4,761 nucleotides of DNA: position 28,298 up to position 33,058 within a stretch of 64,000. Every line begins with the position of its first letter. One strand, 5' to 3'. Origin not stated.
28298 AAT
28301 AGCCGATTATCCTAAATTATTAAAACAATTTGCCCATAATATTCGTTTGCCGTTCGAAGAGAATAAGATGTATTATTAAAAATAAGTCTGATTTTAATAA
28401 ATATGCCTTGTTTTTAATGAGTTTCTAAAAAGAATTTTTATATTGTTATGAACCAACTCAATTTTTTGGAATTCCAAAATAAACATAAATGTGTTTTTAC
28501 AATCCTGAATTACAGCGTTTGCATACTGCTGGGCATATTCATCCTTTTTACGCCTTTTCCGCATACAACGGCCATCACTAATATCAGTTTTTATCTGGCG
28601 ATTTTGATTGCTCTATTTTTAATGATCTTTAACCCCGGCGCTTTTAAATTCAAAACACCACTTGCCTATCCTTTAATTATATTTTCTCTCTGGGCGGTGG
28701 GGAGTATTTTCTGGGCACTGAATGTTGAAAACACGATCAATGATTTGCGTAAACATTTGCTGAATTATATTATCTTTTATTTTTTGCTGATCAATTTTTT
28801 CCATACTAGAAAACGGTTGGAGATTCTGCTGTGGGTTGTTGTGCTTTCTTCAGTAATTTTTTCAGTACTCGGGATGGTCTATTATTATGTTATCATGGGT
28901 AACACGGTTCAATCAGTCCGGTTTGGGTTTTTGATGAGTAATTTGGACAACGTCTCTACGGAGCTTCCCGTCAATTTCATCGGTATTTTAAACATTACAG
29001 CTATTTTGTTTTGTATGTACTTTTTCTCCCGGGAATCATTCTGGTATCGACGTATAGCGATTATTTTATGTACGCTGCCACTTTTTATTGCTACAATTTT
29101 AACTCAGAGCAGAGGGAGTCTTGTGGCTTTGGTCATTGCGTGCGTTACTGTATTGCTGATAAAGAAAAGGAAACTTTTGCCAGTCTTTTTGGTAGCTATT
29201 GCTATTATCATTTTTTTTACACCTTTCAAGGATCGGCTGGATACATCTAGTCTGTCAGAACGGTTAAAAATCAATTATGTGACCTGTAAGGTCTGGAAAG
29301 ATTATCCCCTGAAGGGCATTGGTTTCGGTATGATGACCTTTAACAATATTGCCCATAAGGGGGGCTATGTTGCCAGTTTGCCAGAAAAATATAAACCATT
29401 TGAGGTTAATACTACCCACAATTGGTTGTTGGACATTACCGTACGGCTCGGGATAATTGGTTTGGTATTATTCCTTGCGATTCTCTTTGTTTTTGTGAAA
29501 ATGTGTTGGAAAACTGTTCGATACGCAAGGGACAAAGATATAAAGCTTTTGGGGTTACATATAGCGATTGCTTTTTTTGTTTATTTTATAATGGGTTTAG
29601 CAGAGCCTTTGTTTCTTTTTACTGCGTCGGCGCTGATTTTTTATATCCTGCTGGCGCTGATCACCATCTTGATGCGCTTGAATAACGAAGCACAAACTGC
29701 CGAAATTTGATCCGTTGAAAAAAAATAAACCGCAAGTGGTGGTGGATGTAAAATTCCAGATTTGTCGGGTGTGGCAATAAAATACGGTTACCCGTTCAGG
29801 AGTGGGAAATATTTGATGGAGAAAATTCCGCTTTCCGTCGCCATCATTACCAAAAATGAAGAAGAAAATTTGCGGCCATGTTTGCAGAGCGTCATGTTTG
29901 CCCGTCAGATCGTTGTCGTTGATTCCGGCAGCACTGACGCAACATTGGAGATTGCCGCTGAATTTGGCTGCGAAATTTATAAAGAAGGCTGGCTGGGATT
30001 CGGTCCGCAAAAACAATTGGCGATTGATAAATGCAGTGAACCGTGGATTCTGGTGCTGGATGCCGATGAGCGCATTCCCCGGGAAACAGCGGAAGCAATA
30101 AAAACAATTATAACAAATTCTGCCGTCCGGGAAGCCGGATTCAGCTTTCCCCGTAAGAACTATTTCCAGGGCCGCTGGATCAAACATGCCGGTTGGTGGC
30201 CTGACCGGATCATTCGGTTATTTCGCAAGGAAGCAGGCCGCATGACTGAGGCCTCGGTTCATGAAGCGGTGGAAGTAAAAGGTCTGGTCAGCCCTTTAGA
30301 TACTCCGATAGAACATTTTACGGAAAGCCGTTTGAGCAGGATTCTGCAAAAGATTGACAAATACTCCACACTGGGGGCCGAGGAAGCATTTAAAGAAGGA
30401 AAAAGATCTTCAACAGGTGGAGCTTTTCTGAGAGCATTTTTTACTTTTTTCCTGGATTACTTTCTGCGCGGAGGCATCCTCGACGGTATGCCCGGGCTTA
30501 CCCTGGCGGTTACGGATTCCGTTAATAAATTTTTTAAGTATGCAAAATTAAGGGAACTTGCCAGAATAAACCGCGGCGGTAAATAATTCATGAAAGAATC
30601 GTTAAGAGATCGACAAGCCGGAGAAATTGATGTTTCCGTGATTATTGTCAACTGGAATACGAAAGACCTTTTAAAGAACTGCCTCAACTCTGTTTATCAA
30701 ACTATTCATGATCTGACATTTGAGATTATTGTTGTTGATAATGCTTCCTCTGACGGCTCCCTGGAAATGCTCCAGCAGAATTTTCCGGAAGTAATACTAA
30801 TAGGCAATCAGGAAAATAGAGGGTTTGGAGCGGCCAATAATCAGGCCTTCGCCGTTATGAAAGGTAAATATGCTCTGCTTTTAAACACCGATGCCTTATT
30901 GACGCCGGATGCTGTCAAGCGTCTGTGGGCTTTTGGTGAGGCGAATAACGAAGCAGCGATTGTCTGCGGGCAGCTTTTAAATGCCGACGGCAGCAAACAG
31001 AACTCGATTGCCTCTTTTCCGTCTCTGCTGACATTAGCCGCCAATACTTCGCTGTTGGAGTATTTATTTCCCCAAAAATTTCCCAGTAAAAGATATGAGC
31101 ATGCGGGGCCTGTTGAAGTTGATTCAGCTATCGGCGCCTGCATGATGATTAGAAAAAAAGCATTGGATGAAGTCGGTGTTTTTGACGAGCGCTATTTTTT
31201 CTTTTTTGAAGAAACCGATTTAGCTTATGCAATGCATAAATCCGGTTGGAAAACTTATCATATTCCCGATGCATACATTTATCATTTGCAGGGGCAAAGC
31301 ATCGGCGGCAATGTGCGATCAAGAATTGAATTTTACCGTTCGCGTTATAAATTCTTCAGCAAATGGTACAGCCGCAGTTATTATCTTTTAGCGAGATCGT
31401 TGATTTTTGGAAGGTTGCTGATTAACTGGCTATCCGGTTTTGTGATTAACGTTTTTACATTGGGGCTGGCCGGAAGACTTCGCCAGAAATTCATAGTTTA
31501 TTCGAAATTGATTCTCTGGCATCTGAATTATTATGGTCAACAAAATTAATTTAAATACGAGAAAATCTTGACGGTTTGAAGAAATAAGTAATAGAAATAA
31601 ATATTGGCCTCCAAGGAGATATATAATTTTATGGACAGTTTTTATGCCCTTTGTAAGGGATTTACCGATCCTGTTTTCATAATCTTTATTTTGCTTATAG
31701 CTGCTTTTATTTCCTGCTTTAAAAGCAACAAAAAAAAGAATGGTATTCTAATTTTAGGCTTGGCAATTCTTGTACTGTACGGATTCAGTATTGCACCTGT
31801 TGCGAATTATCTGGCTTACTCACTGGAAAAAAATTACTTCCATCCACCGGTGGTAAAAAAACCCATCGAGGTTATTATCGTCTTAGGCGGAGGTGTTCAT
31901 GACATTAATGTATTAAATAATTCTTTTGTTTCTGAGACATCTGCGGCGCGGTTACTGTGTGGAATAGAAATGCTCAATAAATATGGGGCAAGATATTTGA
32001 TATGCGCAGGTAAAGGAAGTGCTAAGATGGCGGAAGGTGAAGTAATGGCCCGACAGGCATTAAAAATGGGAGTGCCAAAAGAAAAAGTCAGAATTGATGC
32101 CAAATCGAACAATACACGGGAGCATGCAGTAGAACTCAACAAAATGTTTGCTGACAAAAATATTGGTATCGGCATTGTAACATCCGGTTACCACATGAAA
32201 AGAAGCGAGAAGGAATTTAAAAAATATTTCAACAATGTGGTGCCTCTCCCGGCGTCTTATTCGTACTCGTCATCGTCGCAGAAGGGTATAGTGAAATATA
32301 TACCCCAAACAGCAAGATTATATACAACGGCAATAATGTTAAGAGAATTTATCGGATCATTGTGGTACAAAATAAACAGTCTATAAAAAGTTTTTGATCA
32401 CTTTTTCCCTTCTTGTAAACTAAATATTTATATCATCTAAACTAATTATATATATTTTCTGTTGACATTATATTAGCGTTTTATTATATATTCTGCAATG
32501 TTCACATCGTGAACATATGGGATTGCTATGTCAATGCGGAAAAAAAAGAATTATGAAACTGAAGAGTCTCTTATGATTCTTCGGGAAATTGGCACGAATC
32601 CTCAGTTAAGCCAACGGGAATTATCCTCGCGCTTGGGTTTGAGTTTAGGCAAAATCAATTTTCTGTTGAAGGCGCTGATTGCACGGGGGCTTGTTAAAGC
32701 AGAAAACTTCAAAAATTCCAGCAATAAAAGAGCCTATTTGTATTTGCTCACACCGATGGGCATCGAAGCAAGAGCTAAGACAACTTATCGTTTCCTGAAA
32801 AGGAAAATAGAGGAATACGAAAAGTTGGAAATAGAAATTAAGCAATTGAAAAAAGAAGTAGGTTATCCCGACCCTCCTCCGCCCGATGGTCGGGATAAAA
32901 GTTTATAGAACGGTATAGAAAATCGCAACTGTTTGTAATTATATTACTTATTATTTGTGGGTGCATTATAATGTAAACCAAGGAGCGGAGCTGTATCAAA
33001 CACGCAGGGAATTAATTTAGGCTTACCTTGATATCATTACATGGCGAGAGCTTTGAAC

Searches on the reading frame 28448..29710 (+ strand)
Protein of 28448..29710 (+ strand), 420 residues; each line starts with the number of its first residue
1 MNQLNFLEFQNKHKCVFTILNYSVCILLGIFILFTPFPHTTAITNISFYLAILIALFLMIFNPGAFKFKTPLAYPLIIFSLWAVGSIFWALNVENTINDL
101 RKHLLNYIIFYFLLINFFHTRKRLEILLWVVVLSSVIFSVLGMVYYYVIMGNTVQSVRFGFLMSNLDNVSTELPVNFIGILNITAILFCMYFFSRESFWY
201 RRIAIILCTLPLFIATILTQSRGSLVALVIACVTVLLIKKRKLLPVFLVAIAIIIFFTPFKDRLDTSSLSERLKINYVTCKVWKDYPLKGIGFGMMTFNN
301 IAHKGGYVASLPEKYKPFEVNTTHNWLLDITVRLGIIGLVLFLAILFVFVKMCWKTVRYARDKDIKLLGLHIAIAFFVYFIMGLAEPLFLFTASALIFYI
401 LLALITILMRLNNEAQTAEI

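Call 6: search_protein_families(library=pfam, proteins=[window:28448-29710:+], max_evalue=0.0001)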
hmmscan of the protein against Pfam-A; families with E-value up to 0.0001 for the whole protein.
window:28448-29710:+ (420 aa): 1 family
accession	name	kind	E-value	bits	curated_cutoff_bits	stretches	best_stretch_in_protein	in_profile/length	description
PF04932.20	Wzy_C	-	9e-18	64.9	31.7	1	210-343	4-149/149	O-Antigen ligase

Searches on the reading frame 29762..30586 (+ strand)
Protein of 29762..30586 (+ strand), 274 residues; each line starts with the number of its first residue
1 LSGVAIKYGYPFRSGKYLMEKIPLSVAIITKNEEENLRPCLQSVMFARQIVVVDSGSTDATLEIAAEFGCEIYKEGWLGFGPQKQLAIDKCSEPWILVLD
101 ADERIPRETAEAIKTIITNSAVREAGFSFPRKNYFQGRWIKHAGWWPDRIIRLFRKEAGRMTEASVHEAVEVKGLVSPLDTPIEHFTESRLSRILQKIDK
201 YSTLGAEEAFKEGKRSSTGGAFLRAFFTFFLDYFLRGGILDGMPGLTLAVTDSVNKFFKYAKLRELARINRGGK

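Call 6: search_protein_families(library=pfam, proteins=[window:29762-30586:+], max_evalue=0.0001)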
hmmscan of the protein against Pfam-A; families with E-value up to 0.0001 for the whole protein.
window:29762-30586:+ (274 aa): 1 family
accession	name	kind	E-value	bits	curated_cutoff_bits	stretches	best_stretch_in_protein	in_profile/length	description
PF00535.33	Glycos_transf_2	-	1.5e-16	61.2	23.3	1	25-144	1-130/168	Glycosyl transferase family 2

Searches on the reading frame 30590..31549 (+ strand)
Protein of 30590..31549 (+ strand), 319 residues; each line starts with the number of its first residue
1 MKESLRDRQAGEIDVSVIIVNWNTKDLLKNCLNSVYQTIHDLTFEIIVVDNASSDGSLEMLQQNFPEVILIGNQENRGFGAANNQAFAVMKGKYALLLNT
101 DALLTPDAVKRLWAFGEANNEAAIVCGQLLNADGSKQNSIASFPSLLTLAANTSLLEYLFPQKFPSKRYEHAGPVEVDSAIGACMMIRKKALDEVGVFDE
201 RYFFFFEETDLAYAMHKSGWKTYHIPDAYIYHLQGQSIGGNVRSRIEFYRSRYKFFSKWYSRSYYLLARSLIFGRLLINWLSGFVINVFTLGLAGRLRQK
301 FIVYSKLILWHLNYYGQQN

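Call 6: search_protein_families(library=pfam, proteins=[window:30590-31549:+], max_evalue=0.0001)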
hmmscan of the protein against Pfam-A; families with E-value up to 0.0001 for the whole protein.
window:30590-31549:+ (319 aa): 4 families
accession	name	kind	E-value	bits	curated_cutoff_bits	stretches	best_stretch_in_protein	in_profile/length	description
PF00535.33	Glycos_transf_2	-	5.3e-27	95.2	23.3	1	16-195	1-167/168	Glycosyl transferase family 2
PF13641.12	Glyco_tranf_2_3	-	8.5e-17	62.4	27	1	15-242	3-221/230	Glycosyltransferase like family 2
PF13632.12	Glyco_trans_2_3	-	3.6e-06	27.4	27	1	96-290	3-177/198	Glycosyl transferase family group 2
PF10111.15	Glyco_tranf_2_2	-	1.6e-05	25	27.3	1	38-202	24-185/276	Glycosyltransferase like family 2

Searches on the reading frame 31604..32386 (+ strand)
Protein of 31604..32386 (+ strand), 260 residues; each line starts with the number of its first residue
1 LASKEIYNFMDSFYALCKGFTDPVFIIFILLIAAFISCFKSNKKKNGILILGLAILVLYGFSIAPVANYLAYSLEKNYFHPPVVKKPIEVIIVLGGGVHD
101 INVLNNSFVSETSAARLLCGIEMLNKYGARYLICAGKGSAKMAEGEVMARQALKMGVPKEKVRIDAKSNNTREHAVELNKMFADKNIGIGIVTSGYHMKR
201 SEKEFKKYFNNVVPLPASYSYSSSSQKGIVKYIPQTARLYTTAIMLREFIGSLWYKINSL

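Call 6: search_protein_families(library=pfam, proteins=[window:31604-32386:+], max_evalue=0.0001)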
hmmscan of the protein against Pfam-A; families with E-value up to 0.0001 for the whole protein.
window:31604-32386:+ (260 aa): 1 family
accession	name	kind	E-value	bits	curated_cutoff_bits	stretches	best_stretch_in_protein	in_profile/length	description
PF02698.23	DUF218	-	2.3e-24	86.2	27.6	1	89-251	1-133/133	DUF218 domain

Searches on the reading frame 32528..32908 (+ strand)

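Call 59: search_protein_families(library=pfam, proteins=[window:32528-32908:+], max_evalue=0.001)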
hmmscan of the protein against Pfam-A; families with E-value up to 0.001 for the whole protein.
window:32528-32908:+ (126 aa): 5 families
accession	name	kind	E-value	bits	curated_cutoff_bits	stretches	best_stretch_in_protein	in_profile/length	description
PF13412.12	HTH_24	-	5.1e-11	42.4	21.9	1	15-57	6-48/48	Winged helix-turn-helix DNA-binding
PF12802.13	MarR_2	-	5.9e-07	30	27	1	15-58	8-52/61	MarR family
PF01047.28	MarR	-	3.6e-06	27.2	24.6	1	11-57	2-48/59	MarR family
PF13463.12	HTH_27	-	0.00017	22.2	22.2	1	15-78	6-68/68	Winged helix DNA-binding domain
PF09339.16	HTH_IclR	-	0.00044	20.4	22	1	15-57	6-49/52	IclR helix-turn-helix domain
